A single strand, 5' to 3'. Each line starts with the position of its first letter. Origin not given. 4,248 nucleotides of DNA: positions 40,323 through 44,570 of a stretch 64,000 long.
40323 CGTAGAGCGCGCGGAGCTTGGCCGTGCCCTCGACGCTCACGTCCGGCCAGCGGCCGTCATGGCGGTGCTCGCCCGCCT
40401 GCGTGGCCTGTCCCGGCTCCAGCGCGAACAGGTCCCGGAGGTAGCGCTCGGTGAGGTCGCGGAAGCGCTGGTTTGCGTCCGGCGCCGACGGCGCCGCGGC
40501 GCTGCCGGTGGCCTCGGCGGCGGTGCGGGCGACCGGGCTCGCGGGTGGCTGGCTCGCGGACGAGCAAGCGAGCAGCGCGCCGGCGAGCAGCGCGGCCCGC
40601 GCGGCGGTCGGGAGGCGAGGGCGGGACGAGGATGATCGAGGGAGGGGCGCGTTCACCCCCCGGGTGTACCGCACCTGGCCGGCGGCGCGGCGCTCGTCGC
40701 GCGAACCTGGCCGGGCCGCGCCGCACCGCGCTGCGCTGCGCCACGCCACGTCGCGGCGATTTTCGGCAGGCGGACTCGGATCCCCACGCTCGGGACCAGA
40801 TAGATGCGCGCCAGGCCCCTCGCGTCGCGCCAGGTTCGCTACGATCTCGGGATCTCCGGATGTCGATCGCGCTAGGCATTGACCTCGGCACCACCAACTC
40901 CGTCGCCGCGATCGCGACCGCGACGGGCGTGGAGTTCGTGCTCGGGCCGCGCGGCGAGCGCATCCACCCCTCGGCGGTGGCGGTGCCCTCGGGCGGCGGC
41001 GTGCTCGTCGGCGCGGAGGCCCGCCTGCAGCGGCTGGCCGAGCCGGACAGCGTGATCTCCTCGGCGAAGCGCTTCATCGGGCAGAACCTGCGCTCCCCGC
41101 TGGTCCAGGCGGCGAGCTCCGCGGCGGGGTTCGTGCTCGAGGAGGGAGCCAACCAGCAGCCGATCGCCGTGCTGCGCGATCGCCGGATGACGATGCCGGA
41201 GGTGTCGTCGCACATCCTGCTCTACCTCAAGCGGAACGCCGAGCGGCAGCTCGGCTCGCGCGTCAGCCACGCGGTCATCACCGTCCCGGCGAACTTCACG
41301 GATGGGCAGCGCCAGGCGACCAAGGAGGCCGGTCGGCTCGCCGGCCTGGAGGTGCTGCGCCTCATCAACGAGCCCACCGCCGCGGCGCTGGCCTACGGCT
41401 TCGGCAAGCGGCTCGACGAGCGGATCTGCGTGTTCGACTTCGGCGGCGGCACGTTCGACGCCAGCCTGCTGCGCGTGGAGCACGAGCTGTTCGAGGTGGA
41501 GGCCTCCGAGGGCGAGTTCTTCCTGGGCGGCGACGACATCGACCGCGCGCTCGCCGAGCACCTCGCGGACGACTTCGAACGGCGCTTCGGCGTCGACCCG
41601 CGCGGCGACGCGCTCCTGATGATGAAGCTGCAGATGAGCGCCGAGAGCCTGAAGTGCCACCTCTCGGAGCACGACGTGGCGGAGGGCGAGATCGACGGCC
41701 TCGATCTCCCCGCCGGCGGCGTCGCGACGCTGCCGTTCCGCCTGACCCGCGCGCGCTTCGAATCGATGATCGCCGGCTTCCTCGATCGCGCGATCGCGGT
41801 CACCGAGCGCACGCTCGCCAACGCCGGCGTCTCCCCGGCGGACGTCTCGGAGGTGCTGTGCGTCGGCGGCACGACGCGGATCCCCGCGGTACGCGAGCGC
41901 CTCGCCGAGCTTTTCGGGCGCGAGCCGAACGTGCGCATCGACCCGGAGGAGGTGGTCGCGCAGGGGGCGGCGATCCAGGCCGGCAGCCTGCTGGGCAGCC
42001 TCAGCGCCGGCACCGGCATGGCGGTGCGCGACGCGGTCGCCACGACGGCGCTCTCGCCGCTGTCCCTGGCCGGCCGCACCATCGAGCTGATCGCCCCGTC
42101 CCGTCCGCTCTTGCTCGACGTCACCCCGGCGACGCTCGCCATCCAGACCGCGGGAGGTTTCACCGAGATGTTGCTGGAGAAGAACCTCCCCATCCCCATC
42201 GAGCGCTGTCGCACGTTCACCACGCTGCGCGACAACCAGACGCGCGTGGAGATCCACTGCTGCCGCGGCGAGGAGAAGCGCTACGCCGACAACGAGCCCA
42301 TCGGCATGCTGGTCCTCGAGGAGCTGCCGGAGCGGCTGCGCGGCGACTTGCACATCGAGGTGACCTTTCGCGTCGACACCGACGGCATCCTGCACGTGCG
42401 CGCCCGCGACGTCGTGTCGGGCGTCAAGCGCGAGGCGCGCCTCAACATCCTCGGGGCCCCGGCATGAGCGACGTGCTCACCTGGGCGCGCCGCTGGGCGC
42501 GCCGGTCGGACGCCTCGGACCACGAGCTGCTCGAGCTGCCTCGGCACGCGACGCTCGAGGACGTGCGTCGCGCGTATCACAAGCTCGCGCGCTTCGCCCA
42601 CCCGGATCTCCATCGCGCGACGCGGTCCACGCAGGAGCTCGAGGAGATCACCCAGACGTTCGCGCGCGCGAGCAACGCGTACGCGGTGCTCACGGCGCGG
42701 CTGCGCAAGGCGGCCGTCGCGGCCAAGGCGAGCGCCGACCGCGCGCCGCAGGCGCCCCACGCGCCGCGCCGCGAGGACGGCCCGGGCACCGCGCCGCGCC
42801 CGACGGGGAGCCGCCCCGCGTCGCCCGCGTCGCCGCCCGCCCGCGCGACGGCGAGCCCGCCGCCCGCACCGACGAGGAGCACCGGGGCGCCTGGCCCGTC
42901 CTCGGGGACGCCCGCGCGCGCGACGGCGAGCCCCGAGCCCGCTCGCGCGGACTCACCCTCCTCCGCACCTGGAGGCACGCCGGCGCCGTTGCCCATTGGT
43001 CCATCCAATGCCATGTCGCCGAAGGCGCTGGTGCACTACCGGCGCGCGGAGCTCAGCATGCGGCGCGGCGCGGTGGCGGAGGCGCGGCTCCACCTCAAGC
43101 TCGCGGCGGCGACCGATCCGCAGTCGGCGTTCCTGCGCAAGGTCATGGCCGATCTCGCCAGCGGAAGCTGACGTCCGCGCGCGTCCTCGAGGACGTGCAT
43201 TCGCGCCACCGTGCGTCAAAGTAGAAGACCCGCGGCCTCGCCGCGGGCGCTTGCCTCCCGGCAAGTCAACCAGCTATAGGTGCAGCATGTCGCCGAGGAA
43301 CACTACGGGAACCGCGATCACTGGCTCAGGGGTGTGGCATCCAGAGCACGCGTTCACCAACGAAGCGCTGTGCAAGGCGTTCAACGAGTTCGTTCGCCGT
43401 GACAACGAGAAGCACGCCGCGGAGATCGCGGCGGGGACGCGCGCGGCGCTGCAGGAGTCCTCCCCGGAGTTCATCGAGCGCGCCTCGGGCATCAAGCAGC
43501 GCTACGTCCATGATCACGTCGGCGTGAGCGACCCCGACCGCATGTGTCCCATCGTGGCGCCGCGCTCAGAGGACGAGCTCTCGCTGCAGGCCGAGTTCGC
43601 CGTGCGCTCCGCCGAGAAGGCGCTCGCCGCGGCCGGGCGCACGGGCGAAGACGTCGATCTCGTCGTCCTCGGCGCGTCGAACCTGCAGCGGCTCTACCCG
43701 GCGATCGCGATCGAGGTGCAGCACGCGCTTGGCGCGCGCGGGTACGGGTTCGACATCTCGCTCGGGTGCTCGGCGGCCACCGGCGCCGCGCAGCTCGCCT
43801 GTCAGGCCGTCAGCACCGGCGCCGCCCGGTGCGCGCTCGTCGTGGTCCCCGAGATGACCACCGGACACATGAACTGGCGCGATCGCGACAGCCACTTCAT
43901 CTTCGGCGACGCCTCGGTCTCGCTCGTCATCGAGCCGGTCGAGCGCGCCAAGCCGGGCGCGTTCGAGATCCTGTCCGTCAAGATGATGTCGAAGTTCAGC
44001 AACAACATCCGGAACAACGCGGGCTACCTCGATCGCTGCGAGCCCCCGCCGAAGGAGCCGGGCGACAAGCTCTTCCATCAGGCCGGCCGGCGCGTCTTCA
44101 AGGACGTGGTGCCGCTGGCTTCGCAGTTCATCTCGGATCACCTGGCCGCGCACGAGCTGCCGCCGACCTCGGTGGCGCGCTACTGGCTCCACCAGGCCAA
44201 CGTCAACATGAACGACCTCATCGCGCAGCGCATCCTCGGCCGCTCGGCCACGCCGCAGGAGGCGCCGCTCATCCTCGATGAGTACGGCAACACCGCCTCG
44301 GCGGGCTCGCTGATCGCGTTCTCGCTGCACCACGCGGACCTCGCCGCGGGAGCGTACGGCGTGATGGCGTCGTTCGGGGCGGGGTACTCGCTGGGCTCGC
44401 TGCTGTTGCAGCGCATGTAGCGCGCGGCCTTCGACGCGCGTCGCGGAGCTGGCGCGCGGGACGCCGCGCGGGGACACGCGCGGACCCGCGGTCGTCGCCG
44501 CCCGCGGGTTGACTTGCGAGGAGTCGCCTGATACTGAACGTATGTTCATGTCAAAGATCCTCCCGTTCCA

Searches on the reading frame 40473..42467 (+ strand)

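Call 89: search_protein_families(library=pfam, proteins=[window:40473-42467:+], max_evalue=0.00001)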
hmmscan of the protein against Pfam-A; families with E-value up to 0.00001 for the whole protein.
window:40473-42467:+ (664 aa): 2 families
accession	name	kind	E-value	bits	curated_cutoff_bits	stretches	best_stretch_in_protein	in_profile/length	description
PF00012.26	HSP70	-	1.5e-139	466.4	20.6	2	134-521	2-389/599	Hsp70 protein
PF06723.19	MreB_Mbl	-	8.2e-12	45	27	1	243-501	72-317/327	MreB/Mbl protein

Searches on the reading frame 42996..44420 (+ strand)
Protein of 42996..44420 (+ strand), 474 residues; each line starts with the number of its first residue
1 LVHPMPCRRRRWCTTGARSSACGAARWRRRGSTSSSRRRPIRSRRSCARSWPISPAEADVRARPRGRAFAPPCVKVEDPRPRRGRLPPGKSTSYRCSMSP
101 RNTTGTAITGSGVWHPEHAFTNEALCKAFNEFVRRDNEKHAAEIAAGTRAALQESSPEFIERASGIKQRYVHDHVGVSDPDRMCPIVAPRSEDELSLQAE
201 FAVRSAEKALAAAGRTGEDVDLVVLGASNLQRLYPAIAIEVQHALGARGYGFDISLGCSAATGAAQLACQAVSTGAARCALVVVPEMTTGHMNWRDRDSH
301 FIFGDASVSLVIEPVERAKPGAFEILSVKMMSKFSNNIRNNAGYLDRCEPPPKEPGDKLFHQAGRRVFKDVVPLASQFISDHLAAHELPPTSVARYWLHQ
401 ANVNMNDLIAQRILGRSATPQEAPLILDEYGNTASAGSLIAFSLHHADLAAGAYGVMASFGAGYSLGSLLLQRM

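Call 3: search_protein_families(library=pfam, proteins=[window:42996-44420:+], max_evalue=0.01)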
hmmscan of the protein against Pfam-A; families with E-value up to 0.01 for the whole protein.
window:42996-44420:+ (474 aa): 3 families
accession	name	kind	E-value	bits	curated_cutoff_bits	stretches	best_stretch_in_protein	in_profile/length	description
PF08541.16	ACP_syn_III_C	-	2.7e-16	59.9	26.6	1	383-472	1-89/90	3-Oxoacyl-[acyl-carrier-protein (ACP)] synthase III C terminal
PF08545.16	ACP_syn_III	-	2.3e-15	56.7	24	1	252-332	1-78/80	3-Oxoacyl-[acyl-carrier-protein (ACP)] synthase III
PF00109.32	ketoacyl-synt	-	0.0021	18.1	20.8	0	233-296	149-212/252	Beta-ketoacyl synthase, N-terminal domain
